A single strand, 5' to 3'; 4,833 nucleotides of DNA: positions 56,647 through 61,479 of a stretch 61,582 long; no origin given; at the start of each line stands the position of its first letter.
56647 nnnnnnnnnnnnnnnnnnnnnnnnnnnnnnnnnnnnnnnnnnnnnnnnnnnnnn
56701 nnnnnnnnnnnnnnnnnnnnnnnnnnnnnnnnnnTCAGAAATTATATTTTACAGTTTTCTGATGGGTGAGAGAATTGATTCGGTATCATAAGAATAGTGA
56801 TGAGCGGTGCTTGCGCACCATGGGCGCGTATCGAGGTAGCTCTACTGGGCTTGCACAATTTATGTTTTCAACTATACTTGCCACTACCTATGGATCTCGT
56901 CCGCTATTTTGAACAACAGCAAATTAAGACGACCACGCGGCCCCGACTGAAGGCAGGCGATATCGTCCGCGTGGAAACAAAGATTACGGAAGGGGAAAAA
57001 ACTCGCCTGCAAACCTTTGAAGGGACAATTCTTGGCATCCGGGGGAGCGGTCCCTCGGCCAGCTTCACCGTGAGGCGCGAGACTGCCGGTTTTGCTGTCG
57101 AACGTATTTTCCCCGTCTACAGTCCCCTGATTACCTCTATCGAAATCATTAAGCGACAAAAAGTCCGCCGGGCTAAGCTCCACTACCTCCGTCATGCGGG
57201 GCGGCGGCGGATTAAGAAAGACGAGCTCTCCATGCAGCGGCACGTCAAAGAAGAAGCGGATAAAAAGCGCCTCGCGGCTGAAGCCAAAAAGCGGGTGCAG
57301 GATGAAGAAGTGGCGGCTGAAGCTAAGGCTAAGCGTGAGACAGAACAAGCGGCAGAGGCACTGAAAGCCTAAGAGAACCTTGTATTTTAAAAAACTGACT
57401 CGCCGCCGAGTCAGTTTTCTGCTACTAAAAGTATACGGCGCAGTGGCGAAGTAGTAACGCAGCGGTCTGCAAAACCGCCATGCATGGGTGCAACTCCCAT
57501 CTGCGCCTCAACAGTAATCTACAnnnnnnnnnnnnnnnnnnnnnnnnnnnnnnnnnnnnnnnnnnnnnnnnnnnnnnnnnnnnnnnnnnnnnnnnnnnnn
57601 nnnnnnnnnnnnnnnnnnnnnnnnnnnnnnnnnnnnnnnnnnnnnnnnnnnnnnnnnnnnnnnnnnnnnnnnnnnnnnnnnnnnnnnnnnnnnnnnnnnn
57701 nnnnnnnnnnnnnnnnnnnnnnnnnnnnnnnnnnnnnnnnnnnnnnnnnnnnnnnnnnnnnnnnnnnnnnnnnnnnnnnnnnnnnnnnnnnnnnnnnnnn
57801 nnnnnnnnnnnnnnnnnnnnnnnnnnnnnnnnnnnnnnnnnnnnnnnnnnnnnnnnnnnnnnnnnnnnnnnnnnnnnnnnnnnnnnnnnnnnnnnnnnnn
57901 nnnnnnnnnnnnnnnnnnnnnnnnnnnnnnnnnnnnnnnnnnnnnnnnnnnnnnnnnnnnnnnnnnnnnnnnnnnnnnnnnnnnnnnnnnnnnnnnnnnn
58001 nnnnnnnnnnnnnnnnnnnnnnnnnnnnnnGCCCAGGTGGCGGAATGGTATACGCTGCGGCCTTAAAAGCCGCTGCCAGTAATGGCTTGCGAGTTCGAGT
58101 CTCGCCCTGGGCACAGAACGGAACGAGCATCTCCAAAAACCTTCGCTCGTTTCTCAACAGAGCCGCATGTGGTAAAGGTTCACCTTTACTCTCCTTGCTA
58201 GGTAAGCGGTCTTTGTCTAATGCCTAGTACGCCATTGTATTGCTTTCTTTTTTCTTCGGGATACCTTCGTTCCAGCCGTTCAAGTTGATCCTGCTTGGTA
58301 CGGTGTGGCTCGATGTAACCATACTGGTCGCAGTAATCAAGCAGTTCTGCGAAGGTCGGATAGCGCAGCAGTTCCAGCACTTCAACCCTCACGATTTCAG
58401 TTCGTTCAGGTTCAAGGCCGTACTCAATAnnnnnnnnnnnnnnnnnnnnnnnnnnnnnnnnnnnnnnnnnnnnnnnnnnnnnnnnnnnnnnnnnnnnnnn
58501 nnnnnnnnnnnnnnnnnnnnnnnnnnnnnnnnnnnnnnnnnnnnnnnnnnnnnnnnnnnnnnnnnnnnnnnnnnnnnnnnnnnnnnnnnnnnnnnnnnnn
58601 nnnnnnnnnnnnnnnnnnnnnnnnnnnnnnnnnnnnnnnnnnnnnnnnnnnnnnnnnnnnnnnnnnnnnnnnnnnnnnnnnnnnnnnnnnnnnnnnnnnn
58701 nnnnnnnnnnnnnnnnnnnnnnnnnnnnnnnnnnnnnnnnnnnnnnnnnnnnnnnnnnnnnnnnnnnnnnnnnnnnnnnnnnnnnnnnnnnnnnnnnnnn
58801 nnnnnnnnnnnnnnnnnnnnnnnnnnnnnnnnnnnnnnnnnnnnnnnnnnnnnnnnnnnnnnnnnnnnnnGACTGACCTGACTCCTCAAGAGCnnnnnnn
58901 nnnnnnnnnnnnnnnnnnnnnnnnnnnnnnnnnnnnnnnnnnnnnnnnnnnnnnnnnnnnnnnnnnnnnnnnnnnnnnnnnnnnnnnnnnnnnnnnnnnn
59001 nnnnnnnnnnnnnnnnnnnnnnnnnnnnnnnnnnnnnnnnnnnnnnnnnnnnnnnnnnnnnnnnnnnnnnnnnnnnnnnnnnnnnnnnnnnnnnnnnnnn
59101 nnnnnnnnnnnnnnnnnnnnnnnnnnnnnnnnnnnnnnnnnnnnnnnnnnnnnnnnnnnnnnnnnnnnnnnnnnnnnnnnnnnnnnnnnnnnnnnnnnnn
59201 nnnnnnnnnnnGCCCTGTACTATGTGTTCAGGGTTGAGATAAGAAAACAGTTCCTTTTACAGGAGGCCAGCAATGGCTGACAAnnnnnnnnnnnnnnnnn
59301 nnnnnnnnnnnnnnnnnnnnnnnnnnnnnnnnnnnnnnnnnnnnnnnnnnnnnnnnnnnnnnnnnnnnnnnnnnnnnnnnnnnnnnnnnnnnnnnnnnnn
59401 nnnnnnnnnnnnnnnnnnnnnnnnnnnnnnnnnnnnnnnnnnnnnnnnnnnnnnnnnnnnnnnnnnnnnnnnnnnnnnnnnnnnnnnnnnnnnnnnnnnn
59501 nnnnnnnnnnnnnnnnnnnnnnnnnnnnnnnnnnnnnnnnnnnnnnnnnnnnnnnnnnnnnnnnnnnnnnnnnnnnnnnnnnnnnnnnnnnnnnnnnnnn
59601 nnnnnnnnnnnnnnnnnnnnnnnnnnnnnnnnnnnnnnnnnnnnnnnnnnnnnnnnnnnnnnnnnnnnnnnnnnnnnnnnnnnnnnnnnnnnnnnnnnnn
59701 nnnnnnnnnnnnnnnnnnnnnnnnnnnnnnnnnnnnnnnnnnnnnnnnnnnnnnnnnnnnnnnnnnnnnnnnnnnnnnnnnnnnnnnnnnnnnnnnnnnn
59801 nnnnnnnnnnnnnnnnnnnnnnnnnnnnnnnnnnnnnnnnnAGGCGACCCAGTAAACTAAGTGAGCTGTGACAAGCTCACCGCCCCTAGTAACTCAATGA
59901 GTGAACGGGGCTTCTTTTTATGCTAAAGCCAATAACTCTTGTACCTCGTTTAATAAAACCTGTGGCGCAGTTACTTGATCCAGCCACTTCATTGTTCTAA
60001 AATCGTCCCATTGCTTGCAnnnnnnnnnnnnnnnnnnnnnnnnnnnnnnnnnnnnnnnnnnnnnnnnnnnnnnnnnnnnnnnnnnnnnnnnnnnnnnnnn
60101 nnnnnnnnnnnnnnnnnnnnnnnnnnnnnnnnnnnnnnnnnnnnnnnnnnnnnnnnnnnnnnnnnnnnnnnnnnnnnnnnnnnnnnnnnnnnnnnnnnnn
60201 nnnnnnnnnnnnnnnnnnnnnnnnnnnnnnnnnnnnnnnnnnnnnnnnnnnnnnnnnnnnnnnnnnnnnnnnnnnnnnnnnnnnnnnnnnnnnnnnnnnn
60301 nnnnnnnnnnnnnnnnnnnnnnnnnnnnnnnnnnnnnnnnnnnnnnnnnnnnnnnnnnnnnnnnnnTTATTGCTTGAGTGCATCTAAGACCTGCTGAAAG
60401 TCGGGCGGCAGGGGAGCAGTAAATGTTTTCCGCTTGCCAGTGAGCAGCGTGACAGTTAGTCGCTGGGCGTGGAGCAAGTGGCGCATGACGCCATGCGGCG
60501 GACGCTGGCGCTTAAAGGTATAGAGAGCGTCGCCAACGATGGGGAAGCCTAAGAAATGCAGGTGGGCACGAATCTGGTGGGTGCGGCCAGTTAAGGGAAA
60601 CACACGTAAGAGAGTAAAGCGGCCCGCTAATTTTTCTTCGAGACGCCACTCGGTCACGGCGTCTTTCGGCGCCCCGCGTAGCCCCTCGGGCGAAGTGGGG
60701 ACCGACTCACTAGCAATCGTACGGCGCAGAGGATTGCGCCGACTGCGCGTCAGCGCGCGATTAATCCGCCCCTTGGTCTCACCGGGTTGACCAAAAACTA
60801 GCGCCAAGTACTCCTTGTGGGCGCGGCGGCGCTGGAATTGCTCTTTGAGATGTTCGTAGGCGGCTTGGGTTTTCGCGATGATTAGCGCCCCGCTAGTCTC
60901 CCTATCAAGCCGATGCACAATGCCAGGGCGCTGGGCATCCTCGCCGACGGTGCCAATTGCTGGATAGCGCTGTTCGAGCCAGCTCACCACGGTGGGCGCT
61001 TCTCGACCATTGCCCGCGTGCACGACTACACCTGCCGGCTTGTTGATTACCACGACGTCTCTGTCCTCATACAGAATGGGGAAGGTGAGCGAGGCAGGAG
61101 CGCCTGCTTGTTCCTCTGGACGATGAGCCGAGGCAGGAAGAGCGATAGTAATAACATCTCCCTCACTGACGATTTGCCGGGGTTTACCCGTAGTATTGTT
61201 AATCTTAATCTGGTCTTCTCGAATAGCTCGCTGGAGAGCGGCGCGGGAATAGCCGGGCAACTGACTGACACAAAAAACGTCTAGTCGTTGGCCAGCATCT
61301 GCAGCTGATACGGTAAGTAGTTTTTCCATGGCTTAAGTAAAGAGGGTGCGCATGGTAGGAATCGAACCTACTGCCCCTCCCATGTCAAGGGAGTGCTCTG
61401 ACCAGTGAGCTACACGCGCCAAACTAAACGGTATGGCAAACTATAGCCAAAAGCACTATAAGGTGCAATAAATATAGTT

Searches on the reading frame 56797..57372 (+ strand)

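Call 10: search_protein_families(library=pfam, proteins=[window:56797-57372:+])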
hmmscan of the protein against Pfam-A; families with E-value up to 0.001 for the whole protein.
window:56797-57372:+ (191 aa): 1 family
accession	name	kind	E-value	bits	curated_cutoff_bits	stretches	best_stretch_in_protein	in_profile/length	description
PF01245.26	Ribosomal_L19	-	5.3e-35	120.2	22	1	34-137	2-104/111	Ribosomal protein L19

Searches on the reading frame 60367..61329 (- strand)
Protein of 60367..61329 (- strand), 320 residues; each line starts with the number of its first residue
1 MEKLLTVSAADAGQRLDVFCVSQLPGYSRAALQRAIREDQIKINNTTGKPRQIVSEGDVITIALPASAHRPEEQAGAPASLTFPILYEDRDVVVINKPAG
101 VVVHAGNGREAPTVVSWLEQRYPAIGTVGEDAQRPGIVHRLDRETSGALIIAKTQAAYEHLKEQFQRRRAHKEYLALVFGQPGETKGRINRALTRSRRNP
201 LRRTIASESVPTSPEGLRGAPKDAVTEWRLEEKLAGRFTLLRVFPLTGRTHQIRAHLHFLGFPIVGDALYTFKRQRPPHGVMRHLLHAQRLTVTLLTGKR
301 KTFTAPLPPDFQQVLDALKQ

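Call 10: search_protein_families(library=pfam, proteins=[window:60367-61329:-])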
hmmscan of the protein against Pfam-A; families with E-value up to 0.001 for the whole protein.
window:60367-61329:- (320 aa): 2 families
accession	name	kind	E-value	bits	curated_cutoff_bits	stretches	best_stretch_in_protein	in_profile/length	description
PF00849.27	PseudoU_synth_2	-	6.9e-31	108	26.8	1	91-258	1-151/152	RNA pseudouridylate synthase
PF01479.30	S4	-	3.6e-08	33.4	22.8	1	14-60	1-48/48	S4 domain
